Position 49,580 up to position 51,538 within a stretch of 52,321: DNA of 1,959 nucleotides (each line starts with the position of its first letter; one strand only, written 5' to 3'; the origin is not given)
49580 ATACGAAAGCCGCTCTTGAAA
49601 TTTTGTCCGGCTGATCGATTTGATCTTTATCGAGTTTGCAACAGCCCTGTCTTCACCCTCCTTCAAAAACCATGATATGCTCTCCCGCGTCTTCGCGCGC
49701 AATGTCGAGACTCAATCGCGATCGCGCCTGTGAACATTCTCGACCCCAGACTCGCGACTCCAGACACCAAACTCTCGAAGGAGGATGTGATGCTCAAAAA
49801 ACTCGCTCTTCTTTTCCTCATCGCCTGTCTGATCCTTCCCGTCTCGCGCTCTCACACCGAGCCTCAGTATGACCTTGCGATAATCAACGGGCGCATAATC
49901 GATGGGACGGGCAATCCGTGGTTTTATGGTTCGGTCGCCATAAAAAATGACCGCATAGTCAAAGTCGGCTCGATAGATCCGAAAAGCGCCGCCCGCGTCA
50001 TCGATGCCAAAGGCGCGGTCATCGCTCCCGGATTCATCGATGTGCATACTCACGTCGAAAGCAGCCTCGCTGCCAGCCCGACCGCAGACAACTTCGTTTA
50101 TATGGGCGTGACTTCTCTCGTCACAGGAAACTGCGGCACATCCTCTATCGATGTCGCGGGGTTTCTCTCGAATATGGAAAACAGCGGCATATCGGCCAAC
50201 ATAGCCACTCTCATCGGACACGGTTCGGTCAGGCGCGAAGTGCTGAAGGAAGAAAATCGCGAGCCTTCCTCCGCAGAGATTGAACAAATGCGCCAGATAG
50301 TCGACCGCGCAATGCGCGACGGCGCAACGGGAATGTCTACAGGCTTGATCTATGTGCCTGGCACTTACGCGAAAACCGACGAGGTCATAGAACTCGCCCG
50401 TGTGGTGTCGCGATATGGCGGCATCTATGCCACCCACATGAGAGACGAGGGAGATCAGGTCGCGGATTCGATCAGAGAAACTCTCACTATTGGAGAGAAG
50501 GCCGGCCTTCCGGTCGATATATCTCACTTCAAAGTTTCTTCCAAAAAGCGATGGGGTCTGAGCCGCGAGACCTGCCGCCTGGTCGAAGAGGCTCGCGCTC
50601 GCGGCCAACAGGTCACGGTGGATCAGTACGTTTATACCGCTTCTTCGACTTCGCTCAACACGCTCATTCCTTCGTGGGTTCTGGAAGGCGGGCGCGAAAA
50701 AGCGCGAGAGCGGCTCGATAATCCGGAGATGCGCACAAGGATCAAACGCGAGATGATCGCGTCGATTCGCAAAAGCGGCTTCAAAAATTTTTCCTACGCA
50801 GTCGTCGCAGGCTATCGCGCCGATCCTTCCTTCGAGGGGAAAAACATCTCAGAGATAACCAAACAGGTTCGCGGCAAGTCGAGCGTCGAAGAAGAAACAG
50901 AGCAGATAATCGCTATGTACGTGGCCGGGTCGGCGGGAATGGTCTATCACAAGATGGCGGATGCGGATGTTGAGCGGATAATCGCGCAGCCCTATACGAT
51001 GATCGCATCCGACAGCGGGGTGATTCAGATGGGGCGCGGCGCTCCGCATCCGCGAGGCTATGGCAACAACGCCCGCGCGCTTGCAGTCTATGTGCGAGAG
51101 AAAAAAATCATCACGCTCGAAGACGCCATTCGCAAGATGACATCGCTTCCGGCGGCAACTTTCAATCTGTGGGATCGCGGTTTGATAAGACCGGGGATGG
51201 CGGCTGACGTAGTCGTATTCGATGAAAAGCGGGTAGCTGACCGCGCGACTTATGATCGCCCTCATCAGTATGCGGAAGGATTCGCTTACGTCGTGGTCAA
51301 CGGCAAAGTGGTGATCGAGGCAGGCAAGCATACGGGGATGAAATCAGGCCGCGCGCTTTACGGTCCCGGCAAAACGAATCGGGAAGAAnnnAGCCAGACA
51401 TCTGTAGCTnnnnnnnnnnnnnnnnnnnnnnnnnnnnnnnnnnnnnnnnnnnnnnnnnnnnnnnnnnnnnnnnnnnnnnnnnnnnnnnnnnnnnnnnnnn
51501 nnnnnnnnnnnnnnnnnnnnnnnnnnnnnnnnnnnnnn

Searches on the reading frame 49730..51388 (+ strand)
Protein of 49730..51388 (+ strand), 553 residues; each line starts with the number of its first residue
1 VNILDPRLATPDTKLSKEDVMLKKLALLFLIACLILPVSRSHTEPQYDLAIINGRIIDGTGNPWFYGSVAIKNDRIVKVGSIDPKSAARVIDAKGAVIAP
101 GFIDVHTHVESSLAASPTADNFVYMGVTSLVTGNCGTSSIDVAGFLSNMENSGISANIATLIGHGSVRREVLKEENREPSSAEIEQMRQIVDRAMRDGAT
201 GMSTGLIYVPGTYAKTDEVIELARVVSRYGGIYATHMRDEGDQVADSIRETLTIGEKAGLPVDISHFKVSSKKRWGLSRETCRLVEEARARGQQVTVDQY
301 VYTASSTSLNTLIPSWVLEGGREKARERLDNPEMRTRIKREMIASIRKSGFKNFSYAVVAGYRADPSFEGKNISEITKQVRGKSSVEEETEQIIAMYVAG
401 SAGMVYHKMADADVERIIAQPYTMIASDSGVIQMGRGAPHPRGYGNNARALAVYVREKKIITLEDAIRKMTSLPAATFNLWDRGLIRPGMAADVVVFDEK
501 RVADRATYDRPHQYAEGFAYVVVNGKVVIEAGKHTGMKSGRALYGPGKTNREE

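Call 33: search_protein_families(library=pfam, proteins=[window:49730-51388:+], max_evalue=0.00001)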
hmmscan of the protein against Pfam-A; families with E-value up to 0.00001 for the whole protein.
window:49730-51388:+ (553 aa): 2 families
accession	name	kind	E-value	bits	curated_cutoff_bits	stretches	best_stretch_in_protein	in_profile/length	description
PF07969.17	Amidohydro_3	-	2.8e-28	100.1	29.7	1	89-529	1-472/472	Amidohydrolase family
PF01979.26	Amidohydro_1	-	1.3e-15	57.9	25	1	98-248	2-166/345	Amidohydrolase family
